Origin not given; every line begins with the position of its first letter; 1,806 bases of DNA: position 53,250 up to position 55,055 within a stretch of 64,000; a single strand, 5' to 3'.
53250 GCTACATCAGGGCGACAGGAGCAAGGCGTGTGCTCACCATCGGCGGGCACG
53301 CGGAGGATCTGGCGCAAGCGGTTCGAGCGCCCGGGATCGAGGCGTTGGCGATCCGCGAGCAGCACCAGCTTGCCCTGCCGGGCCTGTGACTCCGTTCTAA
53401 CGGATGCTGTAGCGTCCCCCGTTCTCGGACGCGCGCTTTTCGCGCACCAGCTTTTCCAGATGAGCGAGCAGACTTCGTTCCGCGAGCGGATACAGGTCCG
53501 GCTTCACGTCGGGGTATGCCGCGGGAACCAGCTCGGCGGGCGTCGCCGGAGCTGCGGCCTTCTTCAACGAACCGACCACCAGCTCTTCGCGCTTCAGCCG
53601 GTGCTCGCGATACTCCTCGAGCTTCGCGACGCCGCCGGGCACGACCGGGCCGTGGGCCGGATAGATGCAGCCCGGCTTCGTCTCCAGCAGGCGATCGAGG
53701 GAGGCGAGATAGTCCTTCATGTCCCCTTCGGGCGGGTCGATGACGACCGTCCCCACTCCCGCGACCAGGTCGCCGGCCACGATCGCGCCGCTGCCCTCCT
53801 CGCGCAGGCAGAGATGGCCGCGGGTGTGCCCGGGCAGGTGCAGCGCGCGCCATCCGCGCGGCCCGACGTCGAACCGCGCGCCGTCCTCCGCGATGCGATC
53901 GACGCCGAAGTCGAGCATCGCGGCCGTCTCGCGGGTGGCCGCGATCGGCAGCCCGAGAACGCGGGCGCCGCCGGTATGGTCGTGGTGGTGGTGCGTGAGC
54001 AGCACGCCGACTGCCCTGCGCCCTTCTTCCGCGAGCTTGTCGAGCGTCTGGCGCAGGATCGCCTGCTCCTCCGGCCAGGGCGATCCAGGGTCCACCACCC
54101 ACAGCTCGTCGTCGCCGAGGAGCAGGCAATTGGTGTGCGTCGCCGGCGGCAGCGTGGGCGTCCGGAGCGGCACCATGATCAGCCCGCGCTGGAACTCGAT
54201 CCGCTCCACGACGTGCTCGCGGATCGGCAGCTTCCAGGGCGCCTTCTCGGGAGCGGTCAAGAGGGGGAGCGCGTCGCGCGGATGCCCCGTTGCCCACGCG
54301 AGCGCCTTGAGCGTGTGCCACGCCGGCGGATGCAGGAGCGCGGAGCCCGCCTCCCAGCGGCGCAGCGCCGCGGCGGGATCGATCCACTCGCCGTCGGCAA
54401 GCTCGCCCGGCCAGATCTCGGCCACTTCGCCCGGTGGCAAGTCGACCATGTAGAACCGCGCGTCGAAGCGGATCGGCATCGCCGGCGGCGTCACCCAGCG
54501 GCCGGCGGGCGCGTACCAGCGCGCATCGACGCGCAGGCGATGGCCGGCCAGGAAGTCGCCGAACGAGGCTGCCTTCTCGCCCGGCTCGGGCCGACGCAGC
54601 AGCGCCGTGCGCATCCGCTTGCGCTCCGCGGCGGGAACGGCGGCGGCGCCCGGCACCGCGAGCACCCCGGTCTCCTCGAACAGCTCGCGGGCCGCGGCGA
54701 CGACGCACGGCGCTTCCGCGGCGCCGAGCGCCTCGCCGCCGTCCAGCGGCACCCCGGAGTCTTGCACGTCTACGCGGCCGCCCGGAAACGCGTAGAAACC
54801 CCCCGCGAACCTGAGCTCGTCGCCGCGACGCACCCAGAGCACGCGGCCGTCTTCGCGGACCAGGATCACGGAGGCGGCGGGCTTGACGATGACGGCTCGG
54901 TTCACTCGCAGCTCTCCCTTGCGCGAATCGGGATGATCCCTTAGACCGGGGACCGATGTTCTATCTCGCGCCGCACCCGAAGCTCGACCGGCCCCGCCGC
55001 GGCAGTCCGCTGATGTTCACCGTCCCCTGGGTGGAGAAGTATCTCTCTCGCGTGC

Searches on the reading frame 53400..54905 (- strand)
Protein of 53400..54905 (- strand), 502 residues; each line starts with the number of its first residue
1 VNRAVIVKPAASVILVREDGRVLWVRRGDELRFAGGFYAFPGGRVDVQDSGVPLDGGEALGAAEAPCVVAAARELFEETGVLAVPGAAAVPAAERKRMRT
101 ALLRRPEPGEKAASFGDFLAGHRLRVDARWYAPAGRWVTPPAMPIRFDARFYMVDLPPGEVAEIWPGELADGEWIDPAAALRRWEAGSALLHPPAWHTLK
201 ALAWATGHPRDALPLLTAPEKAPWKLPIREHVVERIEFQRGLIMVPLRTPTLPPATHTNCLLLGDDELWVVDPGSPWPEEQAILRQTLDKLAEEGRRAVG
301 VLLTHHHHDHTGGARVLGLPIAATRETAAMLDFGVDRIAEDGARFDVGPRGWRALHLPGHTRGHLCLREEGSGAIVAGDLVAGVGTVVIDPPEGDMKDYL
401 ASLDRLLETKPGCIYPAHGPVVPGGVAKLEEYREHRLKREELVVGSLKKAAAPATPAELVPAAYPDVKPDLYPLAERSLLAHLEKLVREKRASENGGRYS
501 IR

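Call 5: search_protein_families(library=pfam, proteins=[window:53400-54905:-], max_evalue=0.01)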
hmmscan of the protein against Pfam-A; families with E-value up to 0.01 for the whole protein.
window:53400-54905:- (502 aa): 4 families
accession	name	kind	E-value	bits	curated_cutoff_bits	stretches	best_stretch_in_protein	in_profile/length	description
PF00753.33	Lactamase_B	-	1.4e-21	77.8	22.7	1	256-418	4-196/196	Metallo-beta-lactamase superfamily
PF17778.7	BLACT_WH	-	1.6e-13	50.9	22.8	1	455-496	1-42/46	Beta-lactamase associated winged helix domain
PF00293.34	NUDIX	-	5.2e-08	33.4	21.1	1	9-83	4-60/134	NUDIX domain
PF12706.13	Lactamase_B_2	-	0.0017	18.4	27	1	279-332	10-71/200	Beta-lactamase superfamily domain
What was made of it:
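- Checked: The comparison gene at 53397..54905 lies on the minus strand and is a different NUDIX-MBL-WH paralogue (call 5).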
